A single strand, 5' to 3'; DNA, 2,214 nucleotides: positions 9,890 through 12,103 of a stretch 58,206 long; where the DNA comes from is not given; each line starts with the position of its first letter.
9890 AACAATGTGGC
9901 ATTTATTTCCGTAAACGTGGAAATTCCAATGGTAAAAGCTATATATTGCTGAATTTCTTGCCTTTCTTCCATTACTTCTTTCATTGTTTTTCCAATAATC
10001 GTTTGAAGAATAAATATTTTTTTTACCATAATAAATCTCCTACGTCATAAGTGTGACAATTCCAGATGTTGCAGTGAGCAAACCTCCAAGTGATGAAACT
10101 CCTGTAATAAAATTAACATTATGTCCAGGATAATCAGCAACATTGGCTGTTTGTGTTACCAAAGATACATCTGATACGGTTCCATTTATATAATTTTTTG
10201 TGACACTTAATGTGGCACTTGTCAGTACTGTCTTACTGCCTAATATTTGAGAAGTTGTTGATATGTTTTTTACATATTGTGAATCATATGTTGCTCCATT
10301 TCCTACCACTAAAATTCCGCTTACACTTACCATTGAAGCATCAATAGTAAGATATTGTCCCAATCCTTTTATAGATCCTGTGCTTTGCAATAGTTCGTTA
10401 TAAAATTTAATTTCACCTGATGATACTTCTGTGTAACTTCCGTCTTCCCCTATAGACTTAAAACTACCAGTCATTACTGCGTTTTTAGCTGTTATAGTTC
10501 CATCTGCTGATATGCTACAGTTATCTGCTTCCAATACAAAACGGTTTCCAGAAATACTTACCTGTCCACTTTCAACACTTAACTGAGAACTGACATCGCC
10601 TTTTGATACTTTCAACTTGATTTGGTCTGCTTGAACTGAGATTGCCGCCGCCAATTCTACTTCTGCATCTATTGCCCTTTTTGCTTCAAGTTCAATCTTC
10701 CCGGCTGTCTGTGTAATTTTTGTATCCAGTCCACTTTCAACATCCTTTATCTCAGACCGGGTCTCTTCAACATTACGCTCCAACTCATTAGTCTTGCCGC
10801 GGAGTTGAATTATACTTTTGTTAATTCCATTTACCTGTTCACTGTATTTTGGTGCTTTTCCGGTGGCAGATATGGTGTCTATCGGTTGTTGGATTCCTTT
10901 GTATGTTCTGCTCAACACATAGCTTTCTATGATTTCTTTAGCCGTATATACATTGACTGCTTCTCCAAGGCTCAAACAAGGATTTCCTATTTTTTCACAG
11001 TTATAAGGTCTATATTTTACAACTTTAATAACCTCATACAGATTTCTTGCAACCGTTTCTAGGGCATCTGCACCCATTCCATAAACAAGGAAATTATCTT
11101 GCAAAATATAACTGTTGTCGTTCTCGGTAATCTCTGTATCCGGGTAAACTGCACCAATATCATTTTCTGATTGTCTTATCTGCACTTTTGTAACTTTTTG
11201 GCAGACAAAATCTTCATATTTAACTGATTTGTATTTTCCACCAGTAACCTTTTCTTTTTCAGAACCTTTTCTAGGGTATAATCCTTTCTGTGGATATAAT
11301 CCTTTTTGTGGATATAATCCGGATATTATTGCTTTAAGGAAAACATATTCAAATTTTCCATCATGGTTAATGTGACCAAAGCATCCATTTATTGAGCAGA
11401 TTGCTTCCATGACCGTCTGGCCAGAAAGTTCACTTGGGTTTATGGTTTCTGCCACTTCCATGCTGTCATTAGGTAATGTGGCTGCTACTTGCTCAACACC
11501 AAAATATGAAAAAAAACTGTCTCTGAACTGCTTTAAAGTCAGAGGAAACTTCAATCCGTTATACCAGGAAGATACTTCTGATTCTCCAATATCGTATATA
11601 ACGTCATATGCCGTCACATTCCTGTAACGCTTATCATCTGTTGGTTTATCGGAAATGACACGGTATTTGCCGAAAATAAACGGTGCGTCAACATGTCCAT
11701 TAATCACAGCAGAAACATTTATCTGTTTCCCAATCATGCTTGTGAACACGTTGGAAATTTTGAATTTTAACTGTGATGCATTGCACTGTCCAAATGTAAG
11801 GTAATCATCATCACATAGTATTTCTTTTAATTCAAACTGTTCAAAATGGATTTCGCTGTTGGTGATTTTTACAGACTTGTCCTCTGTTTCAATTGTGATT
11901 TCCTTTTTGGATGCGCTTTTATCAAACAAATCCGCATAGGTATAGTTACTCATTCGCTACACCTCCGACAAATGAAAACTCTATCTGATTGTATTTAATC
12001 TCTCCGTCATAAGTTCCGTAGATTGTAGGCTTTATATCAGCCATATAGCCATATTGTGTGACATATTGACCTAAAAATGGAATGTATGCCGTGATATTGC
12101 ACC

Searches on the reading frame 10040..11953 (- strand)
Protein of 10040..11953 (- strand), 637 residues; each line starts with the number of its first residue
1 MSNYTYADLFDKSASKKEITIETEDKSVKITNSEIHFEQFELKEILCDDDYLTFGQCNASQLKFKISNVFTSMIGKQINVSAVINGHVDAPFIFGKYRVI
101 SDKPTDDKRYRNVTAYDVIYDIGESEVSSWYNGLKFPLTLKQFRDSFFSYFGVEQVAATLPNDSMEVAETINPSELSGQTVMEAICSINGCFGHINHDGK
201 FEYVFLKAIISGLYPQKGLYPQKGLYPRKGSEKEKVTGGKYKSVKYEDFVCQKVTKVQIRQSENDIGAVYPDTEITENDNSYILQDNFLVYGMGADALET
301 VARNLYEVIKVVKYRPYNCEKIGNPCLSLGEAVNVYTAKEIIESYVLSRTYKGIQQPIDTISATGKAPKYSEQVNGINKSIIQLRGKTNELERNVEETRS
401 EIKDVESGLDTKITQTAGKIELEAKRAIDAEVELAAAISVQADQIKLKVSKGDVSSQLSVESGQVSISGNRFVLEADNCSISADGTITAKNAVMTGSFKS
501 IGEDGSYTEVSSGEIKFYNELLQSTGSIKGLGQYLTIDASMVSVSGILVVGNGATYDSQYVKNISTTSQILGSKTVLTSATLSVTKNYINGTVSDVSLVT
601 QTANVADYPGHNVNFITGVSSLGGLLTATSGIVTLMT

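Call 60: search_protein_families(library=phrogs, proteins=[window:10040-11953:-], max_evalue=0.00001)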
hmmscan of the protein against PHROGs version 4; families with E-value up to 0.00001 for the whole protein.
window:10040-11953:- (637 aa): 2 families
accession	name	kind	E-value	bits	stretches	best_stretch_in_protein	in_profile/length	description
phrog_18190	-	unknown function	1.1e-174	583.8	1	2-604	2-604/723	-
phrog_23052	-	unknown function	1.3e-06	28.3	1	260-465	247-444/613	-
